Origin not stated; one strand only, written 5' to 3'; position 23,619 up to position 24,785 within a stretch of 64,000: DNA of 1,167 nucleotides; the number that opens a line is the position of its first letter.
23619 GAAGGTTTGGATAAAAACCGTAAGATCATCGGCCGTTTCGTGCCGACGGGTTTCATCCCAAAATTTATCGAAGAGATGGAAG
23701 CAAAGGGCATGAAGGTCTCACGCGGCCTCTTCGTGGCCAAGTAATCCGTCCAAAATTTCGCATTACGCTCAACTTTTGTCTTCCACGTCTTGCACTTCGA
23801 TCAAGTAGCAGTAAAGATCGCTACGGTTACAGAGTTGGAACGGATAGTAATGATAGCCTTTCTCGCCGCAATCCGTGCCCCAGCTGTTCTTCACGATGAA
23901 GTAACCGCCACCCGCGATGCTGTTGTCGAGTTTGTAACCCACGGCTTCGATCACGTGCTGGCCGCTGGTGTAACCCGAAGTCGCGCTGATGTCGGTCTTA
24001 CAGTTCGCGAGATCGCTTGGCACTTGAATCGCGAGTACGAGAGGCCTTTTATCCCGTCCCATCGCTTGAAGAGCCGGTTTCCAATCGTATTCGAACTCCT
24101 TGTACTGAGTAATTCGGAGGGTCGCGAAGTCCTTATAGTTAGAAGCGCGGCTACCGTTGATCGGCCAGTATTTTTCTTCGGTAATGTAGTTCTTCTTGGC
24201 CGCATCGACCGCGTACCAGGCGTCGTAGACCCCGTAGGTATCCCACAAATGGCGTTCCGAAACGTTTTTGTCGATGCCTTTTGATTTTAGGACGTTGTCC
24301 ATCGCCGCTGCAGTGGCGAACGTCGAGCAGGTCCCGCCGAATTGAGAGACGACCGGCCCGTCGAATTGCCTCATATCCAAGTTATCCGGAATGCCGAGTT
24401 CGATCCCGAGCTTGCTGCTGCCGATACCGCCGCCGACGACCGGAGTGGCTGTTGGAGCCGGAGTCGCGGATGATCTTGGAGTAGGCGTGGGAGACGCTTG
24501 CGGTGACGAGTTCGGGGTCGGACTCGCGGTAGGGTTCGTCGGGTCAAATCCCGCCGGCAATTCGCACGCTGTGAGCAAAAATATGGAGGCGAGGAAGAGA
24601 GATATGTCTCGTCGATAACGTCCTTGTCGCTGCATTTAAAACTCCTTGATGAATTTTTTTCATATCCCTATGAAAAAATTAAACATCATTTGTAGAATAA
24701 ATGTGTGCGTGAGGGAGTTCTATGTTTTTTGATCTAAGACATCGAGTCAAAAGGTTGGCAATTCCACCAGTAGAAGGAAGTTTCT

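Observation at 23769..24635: Antisense lipoprotein papain-like peptidase embedded in the tad locus, paralogous to a second secreted C1-like peptidase at 5688-6815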

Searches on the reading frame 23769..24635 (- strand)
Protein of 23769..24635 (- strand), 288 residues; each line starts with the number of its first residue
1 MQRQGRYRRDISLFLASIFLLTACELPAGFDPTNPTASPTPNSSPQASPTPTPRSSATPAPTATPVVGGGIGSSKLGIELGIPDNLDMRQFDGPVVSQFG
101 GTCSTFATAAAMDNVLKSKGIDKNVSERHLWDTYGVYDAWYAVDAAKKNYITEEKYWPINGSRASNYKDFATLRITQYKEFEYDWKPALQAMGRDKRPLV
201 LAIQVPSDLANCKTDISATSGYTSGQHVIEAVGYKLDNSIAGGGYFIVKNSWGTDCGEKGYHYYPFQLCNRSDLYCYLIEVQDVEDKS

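Call 3: search_protein_families(library=pfam, proteins=[window:23769-24635:-], max_evalue=1)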
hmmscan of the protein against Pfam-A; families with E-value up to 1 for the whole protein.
window:23769-24635:- (288 aa): 2 families
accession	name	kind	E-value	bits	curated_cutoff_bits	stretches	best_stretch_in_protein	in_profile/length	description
PF00112.29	Peptidase_C1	-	4.7e-15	56.7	20.7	1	83-263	2-201/220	Papain family cysteine protease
PF03051.21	Peptidase_C1_2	-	0.1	11.8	22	1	228-263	362-396/438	Peptidase C1-like family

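Call 4: search_protein_families(library=ncbifam, proteins=[window:23769-24635:-], max_evalue=1)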
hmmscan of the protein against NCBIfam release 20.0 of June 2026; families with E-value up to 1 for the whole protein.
window:23769-24635:- (288 aa): 4 families
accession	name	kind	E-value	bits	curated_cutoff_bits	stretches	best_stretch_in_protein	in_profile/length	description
NF037973.1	metallo_SslE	exception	0.12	9.6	3000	1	34-67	57-90/1519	lipoprotein metalloprotease SslE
NF033186.1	internalin_K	exception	0.15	10.5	1100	1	34-67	513-546/604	class 1 internalin InlK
NF041057.1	Rcas_1661_fam_Se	equivalog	0.19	11.2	190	1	14-65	2-53/247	Rcas_1661 family thioredoxin-like (seleno)lipoprotein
NF052345.1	S_layer_anammox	exception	0.79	6.9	1400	1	37-68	1282-1311/1596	Kustd1514 family S-layer glycoprotein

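Call 8: search_solved_structures(query=window:23769-24635:-, max_evalue=0.01, show_alignments=3)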
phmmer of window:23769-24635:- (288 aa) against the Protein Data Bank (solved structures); distinct sequences matched with E-value up to 0.01: 91 (the best 60 are shown).
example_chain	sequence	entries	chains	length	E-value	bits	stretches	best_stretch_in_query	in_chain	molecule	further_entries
8jcs_A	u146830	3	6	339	1.4e-10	44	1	81-278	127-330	Procerain B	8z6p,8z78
6yce_A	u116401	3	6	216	4.5e-08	35.7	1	82-264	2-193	FBSB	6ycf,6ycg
5vpk_A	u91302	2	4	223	6.7e-08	35.2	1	80-265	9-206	Der f 1 variant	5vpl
8r78_A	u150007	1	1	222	8.5e-08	34.9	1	93-262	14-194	Ficin 3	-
6u7d_A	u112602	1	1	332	9.7e-08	34.7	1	81-264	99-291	FBSB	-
5a24_A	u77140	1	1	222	2.4e-07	33.4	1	163-265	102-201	DIONAIN-1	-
8jcq_A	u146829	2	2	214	4.9e-07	32.4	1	82-262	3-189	Procerain | Procerain, Calotropain FI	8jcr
8r76_A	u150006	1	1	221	8.1e-07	31.6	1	100-262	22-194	Ficin 1b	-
1cqd_A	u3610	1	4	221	1.6e-06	30.6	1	82-262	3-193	PROTEIN (PROTEASE II)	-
4yyv_A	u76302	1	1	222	2.2e-06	30.2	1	101-262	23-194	Ficin isoform C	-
4yyr_A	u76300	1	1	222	2.7e-06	29.9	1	101-262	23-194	Ficin B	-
5vcn_A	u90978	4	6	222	3e-06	29.8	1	82-267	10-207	PEPTIDASE 1 | Der p 1 allergen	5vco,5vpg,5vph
4yys_A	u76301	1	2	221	3.6e-06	29.5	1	101-262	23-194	Ficin isoform B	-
2as8_A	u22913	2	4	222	4.5e-06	29.2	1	83-267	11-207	Major mite fecal allergen Der p 1 | Der p 1 allergen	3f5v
1yal_A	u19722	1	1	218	5e-06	29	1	94-268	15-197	CHYMOPAPAIN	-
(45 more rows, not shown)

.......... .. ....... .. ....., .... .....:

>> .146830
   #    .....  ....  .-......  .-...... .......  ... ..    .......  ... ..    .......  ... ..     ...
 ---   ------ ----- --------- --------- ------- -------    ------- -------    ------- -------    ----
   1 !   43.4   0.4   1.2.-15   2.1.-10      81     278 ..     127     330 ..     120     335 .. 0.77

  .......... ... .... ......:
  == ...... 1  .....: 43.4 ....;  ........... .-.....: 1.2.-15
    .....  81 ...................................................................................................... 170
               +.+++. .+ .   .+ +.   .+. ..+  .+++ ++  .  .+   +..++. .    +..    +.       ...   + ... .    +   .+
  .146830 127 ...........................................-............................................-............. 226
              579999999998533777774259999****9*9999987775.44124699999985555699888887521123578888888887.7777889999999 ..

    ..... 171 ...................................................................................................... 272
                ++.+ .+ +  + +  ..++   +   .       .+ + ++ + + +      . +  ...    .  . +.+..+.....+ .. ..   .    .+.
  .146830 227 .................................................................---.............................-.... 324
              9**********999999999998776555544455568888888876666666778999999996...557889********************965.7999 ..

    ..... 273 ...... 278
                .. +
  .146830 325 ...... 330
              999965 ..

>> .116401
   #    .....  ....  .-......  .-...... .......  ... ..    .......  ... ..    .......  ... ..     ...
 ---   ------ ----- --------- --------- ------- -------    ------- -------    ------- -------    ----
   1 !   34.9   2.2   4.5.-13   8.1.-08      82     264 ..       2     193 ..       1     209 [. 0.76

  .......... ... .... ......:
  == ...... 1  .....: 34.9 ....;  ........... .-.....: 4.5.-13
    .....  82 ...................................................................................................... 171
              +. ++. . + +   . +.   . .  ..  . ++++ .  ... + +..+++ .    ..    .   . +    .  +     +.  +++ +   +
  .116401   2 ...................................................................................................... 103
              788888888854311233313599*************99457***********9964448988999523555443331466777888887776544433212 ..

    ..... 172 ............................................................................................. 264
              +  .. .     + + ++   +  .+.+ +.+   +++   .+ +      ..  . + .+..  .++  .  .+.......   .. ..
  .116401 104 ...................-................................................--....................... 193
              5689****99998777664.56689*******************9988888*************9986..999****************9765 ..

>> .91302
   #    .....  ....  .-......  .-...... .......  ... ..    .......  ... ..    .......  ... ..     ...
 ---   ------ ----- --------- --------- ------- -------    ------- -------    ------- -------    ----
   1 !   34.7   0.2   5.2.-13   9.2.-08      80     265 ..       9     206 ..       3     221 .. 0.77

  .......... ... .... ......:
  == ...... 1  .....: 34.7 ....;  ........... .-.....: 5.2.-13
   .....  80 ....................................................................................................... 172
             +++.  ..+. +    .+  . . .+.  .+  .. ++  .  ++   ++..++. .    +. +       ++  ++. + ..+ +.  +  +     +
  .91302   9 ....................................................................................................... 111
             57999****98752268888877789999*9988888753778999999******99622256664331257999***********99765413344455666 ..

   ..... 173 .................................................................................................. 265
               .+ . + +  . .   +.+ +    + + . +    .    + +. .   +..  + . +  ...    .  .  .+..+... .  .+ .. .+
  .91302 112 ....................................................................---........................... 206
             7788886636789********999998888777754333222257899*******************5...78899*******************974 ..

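Call 10: find_homologous_proteins(query=window:23769-24635:-, max_evalue=0.001)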
Query window:23769-24635:- (288 aa): 47 proteins with E <= 0.001 among 2863 candidates.
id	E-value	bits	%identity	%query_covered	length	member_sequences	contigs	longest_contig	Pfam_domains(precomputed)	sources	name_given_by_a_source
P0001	3.0e-197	672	100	100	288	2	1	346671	PF00112.30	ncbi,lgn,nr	ncbi:MAG: hypothetical protein JST80_10420 [Bdellovibrionales bacterium]|nr:hypothetical protein [Bd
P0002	6.0e-131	454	69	96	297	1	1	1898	PF00112.30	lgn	-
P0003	2.0e-128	446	67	95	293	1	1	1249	PF00112.30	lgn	-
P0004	2.9e-126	439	69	93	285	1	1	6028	PF00112.30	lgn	-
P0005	2.8e-123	429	64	98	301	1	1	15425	PF00112.30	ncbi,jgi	jgi:C1A family cysteine protease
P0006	3.6e-107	376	54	100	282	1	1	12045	PF00112.30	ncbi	-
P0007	3.7e-105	369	57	100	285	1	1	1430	PF00112.30,PF13529.14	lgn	-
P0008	5.5e-101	356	63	80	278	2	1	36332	PF00112.30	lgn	-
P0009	6.3e-101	355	65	74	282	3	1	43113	PF00112.30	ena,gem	-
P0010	9.4e-101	355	56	96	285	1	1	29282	PF00112.30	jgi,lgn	-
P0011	7.8e-99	349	56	96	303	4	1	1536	PF00112.30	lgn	-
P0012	2.6e-96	340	55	99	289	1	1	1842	PF00112.30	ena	-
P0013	3.0e-95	337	63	74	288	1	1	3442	PF00112.30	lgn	-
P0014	1.0e-93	332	54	99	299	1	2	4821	PF00112.30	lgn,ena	-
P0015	3.8e-91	323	51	100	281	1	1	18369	PF00112.30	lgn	-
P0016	5.7e-89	316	55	100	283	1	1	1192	PF00112.30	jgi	jgi:C1A family cysteine protease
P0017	9.2e-89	315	55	96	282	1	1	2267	PF00112.30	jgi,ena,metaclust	metaclust:\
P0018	1.7e-85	305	61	81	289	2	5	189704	PF00112.30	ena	-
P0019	1.6e-83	298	61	74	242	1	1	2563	PF00112.30,PF13529.14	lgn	-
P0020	4.9e-83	297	57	72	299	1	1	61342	PF00112.30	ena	-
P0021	5.5e-83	297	52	91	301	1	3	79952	PF00112.30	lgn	-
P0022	5.9e-83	296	61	73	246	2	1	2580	PF00112.30,PF13529.14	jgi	-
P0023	2.2e-81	291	50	96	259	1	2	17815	PF00112.30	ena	-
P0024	1.3e-80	289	49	100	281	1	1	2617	PF00112.30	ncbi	-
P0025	5.8e-80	287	58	73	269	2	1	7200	PF00112.30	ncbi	-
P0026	3.6e-79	284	48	96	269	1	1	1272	PF00112.30,PF13529.14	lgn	-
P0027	7.0e-79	283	69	61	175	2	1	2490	PF00112.30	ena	-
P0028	3.7e-78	281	52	90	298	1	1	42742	PF00112.30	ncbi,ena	-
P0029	4.8e-78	280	58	70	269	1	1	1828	PF00112.30,PF13529.14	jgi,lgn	-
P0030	1.0e-77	279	60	70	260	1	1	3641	PF00112.30,PF13529.14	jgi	jgi:C1A family cysteine protease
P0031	2.7e-77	278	50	93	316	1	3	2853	PF00112.30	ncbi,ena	-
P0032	4.2e-77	277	48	98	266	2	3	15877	PF00112.30,PF13529.14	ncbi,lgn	-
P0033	5.8e-77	277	62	67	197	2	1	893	PF00112.30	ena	-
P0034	5.8e-77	277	48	96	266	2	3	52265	PF00112.30,PF13529.14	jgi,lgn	jgi:C1A family cysteine protease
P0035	1.3e-76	276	54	82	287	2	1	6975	PF00112.30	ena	-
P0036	6.1e-76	273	48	96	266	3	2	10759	PF00112.30,PF13529.14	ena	-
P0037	8.1e-76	273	57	72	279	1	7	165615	PF00112.30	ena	-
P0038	4.8e-74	267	52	80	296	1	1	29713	PF00112.30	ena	-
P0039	6.5e-74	267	58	70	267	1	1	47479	PF00112.30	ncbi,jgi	jgi:C1A family cysteine protease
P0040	9.9e-74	266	56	73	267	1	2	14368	PF00112.30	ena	-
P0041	5.9e-73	264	50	86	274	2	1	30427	PF00112.30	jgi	-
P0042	1.5e-72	262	47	96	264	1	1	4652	PF00112.30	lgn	-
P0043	3.8e-71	258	46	95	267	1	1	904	PF00112.30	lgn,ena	-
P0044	6.5e-67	244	53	75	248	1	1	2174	PF00112.30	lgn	-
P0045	2.8e-51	192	39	88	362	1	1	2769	PF00112.30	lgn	-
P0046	5.3e-45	172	38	72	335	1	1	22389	PF00112.30,PF13529.14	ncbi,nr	ncbi:MAG: C1 family peptidase [Oligoflexia bacterium]|nr:C1 family peptidase [Oligoflexia bacterium]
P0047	4.3e-28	116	36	94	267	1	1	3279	PF00112.30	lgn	-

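Call 12: find_encoding_contigs(protein=P0018, flank=8000, max_places=2)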
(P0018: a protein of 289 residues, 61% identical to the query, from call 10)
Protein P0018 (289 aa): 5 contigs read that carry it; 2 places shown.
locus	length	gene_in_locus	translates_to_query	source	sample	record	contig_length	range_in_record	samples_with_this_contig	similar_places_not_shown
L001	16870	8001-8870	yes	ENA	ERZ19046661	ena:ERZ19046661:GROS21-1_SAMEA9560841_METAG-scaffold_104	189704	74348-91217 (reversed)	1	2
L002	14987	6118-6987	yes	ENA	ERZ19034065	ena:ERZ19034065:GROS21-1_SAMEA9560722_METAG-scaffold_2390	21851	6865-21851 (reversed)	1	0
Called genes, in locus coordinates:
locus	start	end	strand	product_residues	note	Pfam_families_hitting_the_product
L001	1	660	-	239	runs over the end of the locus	-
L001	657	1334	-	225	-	PF13031:DUF3892 (weak)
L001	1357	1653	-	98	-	PF05016:ParE_toxin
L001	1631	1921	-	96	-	-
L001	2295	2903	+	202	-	PF02517:Rce1-like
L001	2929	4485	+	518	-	PF02310:B12-binding, PF04055:Radical_SAM, PF13311:DUF4080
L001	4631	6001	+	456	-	PF14339:DUF4394 (faint), PF13585:CHU_C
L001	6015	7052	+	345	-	-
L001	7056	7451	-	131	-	-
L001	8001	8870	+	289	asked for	PF00112:Peptidase_C1 (weak)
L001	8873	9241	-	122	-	PF00072:Response_reg, PF06490:FleQ (faint)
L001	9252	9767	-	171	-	PF04972:BON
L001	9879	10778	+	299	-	PF00126:HTH_1, PF03466:LysR_substrate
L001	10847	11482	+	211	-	-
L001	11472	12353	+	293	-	PF09674:DUF2400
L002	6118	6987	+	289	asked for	PF00112:Peptidase_C1 (weak)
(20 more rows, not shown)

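Call 13: find_encoding_contigs(protein=P0037, flank=8000, max_places=2)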
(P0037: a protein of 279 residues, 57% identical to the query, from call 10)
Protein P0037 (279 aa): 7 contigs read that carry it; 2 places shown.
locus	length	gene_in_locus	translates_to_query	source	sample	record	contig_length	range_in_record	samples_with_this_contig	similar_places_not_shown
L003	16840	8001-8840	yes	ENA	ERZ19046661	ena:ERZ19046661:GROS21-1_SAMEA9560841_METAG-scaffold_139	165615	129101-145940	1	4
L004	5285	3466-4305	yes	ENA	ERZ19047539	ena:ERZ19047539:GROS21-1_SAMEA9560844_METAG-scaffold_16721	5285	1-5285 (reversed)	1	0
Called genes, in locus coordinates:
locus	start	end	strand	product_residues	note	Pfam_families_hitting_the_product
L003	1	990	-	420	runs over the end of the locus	PF13506:Glyco_transf_21, PF00535:Glycos_transf_2, PF13641:Glyco_tranf_2_3, PF13632:Glyco_trans_2_3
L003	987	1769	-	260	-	-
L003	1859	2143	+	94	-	-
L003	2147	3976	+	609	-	PF01522:Polysacc_deac_1 (weak)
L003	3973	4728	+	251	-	PF19413:YaiO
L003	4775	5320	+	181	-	PF01814:Hemerythrin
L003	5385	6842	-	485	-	PF13646:HEAT_2 (weak)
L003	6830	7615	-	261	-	-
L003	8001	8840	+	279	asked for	PF00112:Peptidase_C1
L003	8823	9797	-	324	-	PF02518:HATPase_c, PF14501:HATPase_c_5 (weak)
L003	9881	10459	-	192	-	PF13505:OMP_b-brl (weak)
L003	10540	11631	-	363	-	PF02350:Epimerase_2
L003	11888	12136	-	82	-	PF14573:PP-binding_2 (weak), PF00550:PP-binding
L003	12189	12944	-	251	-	PF00106:adh_short, PF08659:KR, PF13561:adh_short_C2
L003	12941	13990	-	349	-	PF00698:Acyl_transf_1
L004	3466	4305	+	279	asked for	PF00112:Peptidase_C1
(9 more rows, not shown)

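Call 14: find_encoding_contigs(protein=P0005, flank=8000, max_places=1)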
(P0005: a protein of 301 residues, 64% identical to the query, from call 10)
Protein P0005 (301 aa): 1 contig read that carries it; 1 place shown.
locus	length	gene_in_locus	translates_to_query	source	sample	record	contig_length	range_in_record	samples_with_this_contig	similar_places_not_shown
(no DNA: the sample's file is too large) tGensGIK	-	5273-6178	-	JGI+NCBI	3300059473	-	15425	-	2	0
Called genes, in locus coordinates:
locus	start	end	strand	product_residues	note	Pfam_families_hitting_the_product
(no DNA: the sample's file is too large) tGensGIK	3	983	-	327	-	?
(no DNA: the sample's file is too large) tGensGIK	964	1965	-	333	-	PF16881:LIAS_N, PF04055:Radical_SAM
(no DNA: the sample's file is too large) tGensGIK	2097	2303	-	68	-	-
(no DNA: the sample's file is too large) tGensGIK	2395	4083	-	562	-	PF20148:DUF6531, PF25023:TEN_YD-shell (faint), PF05593:RHS_repeat (faint)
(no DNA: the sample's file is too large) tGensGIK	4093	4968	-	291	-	PF00482:T2SSF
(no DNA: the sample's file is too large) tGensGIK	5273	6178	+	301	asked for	PF00112:Peptidase_C1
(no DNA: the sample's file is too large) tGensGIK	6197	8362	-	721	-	PF01656:CbiA, PF06564:CBP_BcsQ (faint), PF10609:ParA (weak), PF13614:AAA_31 (weak), PF00437:T2SSE, PF27713:UCP018868 (weak)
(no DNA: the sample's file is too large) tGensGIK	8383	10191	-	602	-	PF00263:Secretin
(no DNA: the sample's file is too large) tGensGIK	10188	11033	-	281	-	PF16976:RcpC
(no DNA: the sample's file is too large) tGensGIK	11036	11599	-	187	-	-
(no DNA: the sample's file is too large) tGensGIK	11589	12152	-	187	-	-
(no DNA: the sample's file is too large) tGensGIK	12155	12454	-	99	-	-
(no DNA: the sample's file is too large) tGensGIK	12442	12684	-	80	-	-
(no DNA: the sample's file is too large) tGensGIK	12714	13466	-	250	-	-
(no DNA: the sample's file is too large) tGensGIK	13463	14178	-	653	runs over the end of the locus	?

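Call 15: find_encoding_contigs(protein=P0009, flank=8000, max_places=1)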
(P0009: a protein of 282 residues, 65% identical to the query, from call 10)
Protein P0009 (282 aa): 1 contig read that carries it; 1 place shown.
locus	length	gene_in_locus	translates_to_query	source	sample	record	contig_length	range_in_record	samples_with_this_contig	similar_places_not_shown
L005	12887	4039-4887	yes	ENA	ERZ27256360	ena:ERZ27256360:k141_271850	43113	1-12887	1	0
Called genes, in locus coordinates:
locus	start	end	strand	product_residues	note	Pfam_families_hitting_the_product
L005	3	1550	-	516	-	?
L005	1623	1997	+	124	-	-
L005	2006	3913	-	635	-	PF00270:DEAD, PF00271:Helicase_C, PF16124:RecQ_Zn_bind, PF09382:RQC, PF00570:HRDC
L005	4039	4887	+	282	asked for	PF00112:Peptidase_C1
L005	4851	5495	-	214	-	PF06803:DUF1232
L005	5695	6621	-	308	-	PF01904:DUF72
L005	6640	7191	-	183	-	PF04972:BON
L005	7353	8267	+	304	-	PF00126:HTH_1, PF03466:LysR_substrate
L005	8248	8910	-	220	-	PF09674:DUF2400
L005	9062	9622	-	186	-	-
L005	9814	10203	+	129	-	-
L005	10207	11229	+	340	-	PF01207:Dus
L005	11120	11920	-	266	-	PF01464:SLT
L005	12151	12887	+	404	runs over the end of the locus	-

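Call 16: find_encoding_contigs(protein=P0004, flank=6000, max_places=1)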
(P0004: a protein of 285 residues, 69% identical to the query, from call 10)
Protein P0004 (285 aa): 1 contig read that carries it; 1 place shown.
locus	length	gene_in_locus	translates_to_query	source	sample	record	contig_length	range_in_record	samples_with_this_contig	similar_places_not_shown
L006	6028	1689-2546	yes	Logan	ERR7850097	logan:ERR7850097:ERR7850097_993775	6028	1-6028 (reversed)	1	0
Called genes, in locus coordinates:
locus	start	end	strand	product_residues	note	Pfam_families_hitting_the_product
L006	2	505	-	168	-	?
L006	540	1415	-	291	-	PF00482:T2SSF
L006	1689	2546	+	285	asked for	PF00112:Peptidase_C1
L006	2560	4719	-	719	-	PF01656:CbiA, PF06564:CBP_BcsQ (faint), PF10609:ParA, PF00437:T2SSE, PF27713:UCP018868 (weak)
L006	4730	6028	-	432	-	?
